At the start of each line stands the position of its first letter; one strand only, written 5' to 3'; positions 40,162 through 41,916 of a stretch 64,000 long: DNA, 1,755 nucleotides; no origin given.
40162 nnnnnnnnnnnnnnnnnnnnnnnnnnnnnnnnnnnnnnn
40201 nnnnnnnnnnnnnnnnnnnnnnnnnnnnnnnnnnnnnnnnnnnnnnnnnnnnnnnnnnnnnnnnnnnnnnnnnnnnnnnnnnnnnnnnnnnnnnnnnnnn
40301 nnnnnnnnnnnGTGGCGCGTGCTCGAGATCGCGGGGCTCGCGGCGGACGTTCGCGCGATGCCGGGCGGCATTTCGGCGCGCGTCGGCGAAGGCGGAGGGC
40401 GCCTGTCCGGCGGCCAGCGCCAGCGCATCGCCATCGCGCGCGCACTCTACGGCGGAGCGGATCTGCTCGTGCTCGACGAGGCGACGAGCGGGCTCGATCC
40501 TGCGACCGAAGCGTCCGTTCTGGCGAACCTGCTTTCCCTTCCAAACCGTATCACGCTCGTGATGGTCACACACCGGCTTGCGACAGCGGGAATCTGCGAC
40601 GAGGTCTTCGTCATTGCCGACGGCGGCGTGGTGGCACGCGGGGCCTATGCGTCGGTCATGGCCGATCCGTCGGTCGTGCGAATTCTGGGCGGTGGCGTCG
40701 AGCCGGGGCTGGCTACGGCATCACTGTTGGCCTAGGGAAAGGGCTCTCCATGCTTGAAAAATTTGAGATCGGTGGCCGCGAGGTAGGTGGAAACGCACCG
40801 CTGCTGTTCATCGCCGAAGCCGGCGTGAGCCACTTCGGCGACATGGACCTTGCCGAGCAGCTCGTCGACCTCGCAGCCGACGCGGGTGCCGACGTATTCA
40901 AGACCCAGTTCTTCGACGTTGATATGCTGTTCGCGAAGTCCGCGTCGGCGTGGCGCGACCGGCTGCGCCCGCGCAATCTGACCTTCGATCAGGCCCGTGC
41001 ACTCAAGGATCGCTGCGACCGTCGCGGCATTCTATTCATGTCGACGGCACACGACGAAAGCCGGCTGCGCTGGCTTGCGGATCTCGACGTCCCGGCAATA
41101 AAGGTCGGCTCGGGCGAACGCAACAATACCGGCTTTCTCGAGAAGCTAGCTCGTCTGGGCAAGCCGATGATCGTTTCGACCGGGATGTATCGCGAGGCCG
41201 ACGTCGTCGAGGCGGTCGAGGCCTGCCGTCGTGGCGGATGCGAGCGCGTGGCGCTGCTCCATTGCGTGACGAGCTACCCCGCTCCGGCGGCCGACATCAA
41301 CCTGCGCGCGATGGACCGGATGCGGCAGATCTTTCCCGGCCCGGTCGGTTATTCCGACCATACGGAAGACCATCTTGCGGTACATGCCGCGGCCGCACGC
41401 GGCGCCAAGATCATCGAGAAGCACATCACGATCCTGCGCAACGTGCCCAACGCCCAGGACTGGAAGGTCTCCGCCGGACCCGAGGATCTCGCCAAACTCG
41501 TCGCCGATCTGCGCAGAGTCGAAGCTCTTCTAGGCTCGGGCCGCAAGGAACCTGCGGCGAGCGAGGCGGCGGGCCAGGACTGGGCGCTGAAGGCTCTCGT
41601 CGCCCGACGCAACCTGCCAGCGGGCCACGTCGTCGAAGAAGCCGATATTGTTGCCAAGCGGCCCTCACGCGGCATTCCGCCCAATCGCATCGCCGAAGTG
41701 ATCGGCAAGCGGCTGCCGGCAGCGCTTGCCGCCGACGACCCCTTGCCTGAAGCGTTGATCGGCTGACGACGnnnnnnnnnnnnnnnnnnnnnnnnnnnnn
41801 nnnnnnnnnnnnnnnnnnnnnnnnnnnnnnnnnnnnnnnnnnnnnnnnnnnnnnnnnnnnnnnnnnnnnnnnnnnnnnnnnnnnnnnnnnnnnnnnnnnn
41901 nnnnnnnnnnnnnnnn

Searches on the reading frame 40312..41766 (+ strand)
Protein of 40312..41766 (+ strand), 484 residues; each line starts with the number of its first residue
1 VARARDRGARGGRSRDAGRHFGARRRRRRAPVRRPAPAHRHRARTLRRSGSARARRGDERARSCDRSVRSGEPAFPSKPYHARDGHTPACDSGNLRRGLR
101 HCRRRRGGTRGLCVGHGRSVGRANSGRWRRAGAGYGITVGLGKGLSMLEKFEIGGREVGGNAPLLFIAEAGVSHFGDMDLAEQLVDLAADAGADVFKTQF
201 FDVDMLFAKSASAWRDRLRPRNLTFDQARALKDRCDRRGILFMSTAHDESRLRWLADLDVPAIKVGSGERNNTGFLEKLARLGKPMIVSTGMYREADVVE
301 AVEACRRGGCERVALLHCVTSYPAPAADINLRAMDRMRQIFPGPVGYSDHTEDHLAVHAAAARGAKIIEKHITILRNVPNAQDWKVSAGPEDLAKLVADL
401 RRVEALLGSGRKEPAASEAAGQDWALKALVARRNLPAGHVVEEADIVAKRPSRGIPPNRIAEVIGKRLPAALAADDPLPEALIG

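Call 5: search_protein_families(library=pfam, proteins=[window:40312-41766:+], max_evalue=0.01)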
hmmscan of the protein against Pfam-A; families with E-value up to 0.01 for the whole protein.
window:40312-41766:+ (484 aa): 2 families
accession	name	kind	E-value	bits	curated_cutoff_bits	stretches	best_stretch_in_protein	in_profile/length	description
PF03102.20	NeuB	-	6.8e-67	225.9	22.1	1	184-412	1-241/241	NeuB family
PF08666.17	SAF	-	1.6e-10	41.8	21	1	429-481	4-60/63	SAF domain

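Call 6: search_protein_families(library=ncbifam, proteins=[window:40312-41766:+], max_evalue=0.01)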
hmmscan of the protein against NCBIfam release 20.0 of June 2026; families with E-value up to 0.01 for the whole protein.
window:40312-41766:+ (484 aa): 2 families
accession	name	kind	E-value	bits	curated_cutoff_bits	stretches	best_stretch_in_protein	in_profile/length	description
TIGR03569.1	NeuB_NnaB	equivalog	2.9e-88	296.1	399.65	1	165-476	2-327/329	N-acetylneuraminate synthase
TIGR03586.1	PseI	equivalog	5.7e-61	206.5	340.25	1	165-478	3-327/327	pseudaminic acid synthase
